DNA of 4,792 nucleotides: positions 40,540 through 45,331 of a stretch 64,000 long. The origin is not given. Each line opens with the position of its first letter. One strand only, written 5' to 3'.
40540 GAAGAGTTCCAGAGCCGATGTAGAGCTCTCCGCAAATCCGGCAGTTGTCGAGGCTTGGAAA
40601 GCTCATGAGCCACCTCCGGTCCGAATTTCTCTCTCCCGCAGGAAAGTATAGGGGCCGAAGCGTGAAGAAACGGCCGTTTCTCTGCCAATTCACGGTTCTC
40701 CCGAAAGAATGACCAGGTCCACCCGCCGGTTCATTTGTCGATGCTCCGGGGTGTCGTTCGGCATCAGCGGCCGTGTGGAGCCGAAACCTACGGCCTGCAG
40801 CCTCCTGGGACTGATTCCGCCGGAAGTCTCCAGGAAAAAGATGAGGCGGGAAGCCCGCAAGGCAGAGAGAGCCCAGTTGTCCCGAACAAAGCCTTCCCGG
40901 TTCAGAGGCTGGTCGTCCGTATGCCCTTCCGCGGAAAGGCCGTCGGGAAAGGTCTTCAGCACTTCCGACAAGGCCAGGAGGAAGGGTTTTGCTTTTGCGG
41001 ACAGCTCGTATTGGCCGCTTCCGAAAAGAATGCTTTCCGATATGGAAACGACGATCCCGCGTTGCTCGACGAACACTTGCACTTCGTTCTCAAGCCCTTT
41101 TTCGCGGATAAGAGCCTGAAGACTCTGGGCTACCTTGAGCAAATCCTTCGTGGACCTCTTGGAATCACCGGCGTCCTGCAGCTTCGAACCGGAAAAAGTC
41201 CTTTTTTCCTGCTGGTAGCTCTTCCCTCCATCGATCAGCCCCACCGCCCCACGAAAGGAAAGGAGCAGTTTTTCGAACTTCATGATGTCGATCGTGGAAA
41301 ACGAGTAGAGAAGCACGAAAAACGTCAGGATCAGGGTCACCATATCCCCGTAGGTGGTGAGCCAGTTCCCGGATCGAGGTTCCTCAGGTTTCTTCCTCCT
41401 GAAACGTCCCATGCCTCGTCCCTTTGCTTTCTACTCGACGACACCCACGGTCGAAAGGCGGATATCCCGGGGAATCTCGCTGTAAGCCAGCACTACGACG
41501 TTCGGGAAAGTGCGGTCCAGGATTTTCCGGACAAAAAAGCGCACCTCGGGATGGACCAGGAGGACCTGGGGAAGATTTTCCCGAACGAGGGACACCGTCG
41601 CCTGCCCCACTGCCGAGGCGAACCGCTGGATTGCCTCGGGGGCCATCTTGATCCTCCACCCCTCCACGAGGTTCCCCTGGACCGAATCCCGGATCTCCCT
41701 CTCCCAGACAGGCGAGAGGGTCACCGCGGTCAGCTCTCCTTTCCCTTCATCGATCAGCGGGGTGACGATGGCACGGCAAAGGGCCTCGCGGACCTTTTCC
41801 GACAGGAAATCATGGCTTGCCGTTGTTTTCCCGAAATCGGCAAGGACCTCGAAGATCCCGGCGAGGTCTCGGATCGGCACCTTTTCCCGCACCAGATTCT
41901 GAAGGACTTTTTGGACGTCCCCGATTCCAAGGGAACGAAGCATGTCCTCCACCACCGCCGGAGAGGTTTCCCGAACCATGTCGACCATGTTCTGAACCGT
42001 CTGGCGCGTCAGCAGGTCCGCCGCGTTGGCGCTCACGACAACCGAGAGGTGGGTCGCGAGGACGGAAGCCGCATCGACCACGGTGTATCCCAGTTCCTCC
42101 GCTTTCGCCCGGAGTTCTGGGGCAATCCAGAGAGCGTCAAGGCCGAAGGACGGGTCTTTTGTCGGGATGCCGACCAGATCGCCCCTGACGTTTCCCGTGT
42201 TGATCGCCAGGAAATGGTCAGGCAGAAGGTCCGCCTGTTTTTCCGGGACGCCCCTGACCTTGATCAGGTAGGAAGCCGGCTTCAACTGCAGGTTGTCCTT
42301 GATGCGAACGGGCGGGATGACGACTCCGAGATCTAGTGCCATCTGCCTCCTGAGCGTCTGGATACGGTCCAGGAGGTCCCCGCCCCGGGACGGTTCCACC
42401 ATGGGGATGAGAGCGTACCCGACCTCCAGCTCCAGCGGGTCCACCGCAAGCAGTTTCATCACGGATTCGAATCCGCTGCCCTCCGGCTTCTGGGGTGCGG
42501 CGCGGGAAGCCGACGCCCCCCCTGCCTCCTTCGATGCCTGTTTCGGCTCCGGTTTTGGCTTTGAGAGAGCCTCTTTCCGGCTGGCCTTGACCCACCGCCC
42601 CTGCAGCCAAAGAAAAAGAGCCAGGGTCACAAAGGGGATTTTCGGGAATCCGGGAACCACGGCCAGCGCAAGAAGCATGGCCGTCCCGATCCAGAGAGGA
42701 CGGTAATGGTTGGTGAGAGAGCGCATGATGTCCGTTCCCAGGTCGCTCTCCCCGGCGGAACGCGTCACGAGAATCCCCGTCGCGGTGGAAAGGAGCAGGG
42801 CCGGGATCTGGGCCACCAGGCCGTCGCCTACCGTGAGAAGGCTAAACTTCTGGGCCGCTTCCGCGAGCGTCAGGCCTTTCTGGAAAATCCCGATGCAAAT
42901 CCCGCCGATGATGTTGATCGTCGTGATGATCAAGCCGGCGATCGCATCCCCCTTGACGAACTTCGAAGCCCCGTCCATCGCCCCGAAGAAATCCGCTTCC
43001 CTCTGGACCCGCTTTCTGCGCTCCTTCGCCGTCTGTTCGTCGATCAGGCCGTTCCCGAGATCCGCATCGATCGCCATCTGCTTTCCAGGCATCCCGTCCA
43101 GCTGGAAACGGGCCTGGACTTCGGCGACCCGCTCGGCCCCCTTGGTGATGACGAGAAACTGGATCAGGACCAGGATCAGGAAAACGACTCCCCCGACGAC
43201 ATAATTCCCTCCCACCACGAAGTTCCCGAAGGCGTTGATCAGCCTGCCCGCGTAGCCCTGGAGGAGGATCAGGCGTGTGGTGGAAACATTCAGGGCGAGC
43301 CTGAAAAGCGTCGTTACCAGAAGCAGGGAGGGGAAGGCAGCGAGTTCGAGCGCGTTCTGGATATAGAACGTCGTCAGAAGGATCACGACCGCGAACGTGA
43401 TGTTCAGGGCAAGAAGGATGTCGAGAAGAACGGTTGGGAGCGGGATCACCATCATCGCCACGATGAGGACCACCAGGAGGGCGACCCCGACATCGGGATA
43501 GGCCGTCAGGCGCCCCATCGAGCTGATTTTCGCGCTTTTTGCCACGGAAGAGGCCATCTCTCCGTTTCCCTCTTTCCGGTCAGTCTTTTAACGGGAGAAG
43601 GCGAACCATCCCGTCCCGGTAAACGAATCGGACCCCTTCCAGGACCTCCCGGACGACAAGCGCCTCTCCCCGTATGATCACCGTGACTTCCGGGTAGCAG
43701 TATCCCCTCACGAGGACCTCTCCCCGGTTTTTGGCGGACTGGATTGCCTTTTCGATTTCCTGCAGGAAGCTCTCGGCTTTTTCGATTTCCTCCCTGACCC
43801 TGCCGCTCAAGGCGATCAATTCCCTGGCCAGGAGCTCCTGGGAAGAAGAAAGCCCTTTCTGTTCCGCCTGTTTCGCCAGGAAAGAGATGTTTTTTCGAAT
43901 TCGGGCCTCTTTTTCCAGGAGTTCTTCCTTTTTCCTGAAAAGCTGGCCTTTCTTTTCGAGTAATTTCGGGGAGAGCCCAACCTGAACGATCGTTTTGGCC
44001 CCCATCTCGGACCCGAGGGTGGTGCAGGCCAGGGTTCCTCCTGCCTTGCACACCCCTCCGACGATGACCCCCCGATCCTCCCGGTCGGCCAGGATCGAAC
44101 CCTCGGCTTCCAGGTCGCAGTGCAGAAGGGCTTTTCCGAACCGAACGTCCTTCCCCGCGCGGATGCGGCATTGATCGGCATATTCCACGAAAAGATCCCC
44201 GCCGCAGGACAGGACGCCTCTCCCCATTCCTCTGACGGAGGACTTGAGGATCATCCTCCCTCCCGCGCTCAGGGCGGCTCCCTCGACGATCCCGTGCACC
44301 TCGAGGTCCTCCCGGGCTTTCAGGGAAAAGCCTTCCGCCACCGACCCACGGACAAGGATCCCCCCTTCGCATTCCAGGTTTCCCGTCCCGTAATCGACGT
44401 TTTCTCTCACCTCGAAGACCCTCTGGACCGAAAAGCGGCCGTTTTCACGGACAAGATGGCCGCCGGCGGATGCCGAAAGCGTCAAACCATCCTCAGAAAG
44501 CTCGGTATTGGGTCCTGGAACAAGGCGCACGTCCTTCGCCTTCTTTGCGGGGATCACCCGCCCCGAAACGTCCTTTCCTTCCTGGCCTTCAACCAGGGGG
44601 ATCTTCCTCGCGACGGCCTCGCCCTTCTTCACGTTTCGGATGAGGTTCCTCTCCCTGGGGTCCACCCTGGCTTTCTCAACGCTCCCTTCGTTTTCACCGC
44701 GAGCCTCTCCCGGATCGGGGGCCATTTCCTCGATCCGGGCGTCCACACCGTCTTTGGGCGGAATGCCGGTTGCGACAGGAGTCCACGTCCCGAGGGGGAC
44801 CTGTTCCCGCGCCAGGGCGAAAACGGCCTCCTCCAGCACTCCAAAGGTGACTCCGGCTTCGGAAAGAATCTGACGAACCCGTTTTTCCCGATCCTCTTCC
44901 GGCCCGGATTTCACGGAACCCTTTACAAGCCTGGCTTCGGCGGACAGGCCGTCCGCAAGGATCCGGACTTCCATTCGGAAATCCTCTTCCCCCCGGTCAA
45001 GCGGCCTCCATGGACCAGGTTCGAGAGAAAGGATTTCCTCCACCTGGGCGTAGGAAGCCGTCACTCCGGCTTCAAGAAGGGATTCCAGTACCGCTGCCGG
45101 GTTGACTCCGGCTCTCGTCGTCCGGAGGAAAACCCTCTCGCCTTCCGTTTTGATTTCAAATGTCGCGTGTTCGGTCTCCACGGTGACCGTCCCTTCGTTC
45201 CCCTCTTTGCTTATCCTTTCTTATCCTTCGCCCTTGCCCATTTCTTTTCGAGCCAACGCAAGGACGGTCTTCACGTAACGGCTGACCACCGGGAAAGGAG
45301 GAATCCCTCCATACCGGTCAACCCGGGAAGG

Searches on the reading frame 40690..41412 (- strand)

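Call 76: search_protein_families(library=pfam, proteins=[window:40690-41412:-], max_evalue=0.001)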
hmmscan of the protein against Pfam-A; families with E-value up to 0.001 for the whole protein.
window:40690-41412:- (240 aa): 2 families
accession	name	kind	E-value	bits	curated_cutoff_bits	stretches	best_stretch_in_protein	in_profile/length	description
PF13677.11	MotB_plug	-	8.2e-19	67.4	24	1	6-56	4-57/58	Membrane MotB of proton-channel complex MotA/MotB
PF00691.25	OmpA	-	5.2e-13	49.6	27.2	1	129-229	1-98/98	OmpA family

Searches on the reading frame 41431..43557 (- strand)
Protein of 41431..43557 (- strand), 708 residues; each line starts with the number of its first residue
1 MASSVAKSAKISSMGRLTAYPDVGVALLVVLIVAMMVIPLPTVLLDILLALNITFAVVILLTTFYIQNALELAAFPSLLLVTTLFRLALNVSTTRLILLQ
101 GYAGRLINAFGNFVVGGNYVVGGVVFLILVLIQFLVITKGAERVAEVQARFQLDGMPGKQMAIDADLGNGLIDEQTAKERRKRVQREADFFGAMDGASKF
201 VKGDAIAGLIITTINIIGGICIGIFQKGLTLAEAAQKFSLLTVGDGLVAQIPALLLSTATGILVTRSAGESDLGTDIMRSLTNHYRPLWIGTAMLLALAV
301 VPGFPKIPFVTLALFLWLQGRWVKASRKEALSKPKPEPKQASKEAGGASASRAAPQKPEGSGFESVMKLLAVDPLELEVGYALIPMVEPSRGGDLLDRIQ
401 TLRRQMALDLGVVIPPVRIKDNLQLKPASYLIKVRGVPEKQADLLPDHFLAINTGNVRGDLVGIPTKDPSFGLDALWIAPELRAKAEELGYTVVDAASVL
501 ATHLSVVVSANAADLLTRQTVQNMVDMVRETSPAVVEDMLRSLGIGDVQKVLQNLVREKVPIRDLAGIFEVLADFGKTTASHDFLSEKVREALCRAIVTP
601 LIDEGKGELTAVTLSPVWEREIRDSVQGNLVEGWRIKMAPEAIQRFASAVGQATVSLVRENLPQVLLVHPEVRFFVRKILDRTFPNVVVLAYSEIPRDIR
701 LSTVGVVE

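Call 34: search_protein_families(library=pfam, proteins=[window:41431-43557:-], max_evalue=0.001)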
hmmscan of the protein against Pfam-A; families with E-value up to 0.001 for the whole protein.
window:41431-43557:- (708 aa): 1 family
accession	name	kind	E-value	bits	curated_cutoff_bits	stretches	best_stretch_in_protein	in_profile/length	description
PF00771.25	FHIPEP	-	1e-260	867.3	29.1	1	32-699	1-656/657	FHIPEP family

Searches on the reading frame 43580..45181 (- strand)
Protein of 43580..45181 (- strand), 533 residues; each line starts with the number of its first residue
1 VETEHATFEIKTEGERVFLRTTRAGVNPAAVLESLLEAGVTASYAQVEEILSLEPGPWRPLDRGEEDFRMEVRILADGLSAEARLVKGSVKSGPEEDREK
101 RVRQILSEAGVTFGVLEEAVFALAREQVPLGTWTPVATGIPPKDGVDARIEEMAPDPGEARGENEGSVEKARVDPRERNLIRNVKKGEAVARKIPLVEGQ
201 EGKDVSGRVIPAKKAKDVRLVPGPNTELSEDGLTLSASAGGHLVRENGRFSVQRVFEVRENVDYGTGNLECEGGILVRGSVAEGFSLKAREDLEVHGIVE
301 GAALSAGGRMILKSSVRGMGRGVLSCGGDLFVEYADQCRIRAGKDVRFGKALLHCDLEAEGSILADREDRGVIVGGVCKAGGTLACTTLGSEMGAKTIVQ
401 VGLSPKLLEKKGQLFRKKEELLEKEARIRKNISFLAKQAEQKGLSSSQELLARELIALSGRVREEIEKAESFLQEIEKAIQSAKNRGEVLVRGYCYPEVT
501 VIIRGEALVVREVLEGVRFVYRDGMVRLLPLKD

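Call 34: search_protein_families(library=pfam, proteins=[window:43580-45181:-], max_evalue=0.001)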
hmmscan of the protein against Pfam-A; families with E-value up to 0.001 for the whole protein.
window:43580-45181:- (533 aa): 2 families
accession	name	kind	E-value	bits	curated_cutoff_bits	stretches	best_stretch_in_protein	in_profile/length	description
PF03961.19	FapA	-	1.3e-57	195.9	31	1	255-525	2-271/272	Flagellar Assembly Protein A beta solenoid domain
PF20250.3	FapA_N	-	3e-36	124.9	27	1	71-247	2-177/178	Flagellar Assembly Protein A N-terminal region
